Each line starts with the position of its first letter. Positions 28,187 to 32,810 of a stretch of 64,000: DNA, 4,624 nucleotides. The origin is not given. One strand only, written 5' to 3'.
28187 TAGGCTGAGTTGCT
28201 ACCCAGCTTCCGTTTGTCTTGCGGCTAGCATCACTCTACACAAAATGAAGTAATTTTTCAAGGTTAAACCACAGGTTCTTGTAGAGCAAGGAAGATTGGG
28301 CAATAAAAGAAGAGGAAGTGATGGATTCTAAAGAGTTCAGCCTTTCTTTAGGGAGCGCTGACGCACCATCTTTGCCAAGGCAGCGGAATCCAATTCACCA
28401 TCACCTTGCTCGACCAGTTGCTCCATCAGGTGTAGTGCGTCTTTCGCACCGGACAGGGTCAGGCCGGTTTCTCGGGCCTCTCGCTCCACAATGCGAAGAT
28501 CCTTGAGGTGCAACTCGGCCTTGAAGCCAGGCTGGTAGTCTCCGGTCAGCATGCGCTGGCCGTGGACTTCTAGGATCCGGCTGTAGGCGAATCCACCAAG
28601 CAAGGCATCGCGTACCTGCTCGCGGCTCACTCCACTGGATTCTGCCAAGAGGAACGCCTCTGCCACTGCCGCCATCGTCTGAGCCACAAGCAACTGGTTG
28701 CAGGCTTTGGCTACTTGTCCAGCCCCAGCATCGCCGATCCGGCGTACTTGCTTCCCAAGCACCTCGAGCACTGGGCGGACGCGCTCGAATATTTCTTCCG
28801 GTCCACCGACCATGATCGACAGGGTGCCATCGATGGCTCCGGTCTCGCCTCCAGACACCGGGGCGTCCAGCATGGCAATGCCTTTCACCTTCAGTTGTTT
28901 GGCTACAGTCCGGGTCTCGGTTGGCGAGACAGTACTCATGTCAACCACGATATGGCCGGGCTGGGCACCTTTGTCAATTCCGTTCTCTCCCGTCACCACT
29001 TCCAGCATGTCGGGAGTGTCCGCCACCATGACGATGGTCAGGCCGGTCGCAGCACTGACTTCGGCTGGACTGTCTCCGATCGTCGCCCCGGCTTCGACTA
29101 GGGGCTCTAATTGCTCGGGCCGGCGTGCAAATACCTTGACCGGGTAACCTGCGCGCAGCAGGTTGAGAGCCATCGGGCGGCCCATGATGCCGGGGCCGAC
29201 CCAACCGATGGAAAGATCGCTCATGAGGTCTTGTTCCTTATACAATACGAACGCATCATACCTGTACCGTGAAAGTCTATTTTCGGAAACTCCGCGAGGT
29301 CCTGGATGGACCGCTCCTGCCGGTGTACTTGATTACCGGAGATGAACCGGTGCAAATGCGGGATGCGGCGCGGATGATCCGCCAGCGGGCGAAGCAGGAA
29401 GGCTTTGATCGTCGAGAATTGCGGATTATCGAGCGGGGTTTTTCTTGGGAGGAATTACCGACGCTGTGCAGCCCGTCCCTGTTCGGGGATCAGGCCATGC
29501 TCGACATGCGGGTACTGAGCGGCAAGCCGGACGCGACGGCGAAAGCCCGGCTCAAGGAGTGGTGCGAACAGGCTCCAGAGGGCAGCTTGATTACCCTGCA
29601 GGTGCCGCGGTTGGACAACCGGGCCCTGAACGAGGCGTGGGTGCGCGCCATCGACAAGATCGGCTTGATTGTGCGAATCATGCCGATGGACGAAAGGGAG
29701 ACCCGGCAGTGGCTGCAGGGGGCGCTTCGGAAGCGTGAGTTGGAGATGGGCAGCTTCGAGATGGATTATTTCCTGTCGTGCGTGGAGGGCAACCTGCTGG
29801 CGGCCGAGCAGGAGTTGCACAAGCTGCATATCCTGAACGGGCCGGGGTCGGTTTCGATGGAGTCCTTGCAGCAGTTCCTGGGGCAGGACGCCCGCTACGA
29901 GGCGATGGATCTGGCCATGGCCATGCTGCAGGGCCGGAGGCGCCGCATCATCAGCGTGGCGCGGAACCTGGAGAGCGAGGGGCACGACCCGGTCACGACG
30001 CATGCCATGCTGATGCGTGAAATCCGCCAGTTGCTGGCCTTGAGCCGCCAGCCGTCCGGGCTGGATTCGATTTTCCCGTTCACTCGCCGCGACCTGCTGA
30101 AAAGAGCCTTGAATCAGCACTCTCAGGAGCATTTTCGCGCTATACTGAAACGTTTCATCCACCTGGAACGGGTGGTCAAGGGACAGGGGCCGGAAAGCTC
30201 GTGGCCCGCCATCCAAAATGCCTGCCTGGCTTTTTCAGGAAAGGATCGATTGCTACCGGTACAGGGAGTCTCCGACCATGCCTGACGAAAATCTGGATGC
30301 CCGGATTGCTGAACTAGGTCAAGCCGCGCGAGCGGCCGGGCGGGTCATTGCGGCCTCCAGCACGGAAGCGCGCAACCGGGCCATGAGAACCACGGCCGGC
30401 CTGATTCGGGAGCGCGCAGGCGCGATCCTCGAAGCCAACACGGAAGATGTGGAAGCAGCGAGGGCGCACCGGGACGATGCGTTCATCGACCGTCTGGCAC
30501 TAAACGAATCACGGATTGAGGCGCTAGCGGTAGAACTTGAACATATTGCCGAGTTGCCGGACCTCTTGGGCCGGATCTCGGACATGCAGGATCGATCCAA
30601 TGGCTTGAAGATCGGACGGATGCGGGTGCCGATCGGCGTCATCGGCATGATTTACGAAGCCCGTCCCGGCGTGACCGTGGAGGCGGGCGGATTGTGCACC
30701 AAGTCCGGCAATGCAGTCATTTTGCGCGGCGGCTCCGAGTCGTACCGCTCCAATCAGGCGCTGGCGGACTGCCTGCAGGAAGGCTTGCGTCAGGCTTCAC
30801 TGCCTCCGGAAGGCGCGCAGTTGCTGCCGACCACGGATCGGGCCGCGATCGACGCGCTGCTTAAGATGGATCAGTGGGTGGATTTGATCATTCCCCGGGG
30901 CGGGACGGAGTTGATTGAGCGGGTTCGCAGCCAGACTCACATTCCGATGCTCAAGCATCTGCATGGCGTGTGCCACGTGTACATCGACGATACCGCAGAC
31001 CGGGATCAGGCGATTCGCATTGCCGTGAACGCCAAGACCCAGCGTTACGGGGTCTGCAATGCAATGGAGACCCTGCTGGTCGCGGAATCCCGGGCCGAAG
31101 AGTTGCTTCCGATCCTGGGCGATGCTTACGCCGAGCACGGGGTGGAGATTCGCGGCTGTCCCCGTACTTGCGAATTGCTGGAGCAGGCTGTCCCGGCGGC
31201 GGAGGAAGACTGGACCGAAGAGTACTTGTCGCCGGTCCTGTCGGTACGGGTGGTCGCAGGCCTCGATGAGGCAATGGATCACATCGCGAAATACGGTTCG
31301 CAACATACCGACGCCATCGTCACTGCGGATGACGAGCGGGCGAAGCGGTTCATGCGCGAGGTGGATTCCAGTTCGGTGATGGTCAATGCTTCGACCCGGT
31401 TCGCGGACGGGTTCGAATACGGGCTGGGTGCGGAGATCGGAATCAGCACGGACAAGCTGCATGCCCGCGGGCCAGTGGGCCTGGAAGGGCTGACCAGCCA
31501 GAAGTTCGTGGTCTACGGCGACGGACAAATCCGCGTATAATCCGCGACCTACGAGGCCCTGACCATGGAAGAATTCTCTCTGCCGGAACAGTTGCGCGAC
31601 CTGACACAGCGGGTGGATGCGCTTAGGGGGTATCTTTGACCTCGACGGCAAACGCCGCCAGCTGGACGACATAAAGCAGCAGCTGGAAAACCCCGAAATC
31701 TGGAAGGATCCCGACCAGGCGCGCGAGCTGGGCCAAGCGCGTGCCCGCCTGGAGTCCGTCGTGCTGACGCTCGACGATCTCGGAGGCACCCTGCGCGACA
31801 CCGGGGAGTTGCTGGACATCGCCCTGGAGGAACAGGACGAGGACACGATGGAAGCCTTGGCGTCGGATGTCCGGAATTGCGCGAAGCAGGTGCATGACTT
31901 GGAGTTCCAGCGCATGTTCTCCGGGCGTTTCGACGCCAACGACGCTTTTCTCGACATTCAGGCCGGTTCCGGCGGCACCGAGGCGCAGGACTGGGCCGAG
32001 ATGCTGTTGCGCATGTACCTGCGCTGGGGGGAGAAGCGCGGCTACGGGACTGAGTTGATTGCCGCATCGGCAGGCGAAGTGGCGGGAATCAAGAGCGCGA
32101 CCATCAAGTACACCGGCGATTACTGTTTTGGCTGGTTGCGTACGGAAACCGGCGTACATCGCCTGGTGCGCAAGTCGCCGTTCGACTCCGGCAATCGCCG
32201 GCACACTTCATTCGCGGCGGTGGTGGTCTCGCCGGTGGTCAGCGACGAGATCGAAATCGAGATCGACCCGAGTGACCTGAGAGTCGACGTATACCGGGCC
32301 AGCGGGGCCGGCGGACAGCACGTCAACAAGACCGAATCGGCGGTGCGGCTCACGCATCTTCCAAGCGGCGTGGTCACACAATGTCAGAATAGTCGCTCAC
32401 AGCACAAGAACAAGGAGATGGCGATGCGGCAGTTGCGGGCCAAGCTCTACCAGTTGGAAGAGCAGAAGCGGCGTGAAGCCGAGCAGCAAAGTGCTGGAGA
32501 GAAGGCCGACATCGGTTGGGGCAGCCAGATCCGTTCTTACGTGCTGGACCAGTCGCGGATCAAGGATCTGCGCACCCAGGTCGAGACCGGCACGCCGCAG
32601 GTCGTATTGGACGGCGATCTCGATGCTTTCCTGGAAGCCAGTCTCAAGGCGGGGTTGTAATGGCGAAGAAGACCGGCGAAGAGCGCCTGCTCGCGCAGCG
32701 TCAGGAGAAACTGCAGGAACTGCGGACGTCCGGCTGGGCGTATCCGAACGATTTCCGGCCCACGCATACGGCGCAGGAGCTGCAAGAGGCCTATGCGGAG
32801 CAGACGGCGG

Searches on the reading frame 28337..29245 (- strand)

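Call 29: search_protein_families(library=pfam, proteins=[window:28337-29245:-], max_evalue=0.00001)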
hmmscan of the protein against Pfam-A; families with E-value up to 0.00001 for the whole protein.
window:28337-29245:- (302 aa): 3 families
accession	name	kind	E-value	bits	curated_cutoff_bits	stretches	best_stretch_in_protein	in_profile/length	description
PF03446.21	NAD_binding_2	-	5.4e-51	173.2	21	1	12-168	1-157/161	NAD binding domain of 6-phosphogluconate dehydrogenase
PF14833.11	NAD_binding_11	-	7.3e-32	110.6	30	1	174-293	1-121/122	NAD-binding of NADP-dependent 3-hydroxyisobutyrate dehydrogenase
PF03807.23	F420_oxidored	-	8.9e-07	29.9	21.6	1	13-104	2-92/94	NADP oxidoreductase coenzyme F420-dependent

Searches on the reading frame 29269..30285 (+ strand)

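Call 29: search_protein_families(library=pfam, proteins=[window:29269-30285:+], max_evalue=0.00001)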
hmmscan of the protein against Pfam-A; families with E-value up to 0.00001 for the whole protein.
window:29269-30285:+ (338 aa): 1 family
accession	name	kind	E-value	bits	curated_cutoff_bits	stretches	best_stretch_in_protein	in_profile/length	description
PF06144.19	DNA_pol3_delta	-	3.1e-07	30.8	21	1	20-135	1-121/124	DNA polymerase III, delta subunit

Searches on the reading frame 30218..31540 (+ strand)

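Call 29: search_protein_families(library=pfam, proteins=[window:30218-31540:+], max_evalue=0.00001)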
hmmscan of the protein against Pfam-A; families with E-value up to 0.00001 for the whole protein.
window:30218-31540:+ (440 aa): 1 family
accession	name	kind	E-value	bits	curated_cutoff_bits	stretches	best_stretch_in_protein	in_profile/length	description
PF00171.27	Aldedh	-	3.4e-23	82.4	23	1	30-305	31-294/461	Aldehyde dehydrogenase family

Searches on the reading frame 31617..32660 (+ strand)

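Call 29: search_protein_families(library=pfam, proteins=[window:31617-32660:+], max_evalue=0.00001)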
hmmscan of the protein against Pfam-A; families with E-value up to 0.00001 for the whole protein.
window:31617-32660:+ (347 aa): 2 families
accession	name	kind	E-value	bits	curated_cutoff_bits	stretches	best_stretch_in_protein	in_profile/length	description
PF03462.23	PCRF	-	6.5e-53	179.9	24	1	14-202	3-194/194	PCRF domain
PF00472.26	RF-1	-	2.1e-43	147.4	35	1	210-319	1-116/116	RF-1 domain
